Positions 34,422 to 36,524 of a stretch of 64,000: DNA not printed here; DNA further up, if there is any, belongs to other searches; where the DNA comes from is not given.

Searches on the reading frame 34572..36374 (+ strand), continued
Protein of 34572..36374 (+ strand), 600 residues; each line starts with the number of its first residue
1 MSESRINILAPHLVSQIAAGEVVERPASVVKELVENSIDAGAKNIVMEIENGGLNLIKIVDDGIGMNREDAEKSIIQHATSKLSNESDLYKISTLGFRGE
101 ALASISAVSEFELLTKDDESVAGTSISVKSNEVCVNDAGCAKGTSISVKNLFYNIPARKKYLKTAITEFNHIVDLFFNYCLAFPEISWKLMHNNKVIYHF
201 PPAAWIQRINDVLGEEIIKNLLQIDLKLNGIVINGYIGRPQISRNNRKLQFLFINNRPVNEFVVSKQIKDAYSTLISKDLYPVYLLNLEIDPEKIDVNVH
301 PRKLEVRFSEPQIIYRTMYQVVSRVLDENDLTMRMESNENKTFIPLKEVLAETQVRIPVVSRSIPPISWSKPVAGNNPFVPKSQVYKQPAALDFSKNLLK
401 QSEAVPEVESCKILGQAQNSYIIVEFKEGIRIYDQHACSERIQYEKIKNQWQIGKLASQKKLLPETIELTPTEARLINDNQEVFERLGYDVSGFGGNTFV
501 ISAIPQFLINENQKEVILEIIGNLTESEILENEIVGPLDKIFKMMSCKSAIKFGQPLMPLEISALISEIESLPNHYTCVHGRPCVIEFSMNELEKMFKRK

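Call 79: find_encoding_contigs(protein=P0012, flank=3000, max_places=3)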
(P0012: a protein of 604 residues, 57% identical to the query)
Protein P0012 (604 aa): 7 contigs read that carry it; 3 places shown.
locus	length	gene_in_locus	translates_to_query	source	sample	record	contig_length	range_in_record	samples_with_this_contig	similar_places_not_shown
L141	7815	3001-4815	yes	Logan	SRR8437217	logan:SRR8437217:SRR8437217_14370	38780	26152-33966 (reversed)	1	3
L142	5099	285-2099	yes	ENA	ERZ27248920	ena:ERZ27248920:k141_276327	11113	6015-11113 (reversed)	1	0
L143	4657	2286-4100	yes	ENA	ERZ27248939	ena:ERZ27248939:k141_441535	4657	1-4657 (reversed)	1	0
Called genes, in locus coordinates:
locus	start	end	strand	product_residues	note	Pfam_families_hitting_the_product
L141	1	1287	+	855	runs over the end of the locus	PF01624:MutS_I, PF05188:MutS_II, PF05192:MutS_III, PF05190:MutS_IV, PF00488:MutS_V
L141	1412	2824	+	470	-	-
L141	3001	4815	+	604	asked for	PF02518:HATPase_c (weak), PF13589:HATPase_c_3, PF01119:DNA_mis_repair, PF08676:MutL_C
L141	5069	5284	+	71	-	PF01176:eIF-1a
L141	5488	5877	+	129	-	PF00416:Ribosomal_S13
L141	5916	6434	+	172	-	PF00411:Ribosomal_S11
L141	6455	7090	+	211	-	PF00163:Ribosomal_S4, PF01479:S4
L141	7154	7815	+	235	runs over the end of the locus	PF01193:RNA_pol_L, PF01000:RNA_pol_A_bac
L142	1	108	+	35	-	?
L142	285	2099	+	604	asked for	PF02518:HATPase_c (weak), PF13589:HATPase_c_3, PF01119:DNA_mis_repair, PF08676:MutL_C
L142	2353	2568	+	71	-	PF01176:eIF-1a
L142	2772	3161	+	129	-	PF00416:Ribosomal_S13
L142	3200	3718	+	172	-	PF00411:Ribosomal_S11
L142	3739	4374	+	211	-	PF00163:Ribosomal_S4, PF01479:S4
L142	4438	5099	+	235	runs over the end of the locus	PF01193:RNA_pol_L, PF01000:RNA_pol_A_bac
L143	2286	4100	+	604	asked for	PF02518:HATPase_c (weak), PF13589:HATPase_c_3, PF01119:DNA_mis_repair, PF08676:MutL_C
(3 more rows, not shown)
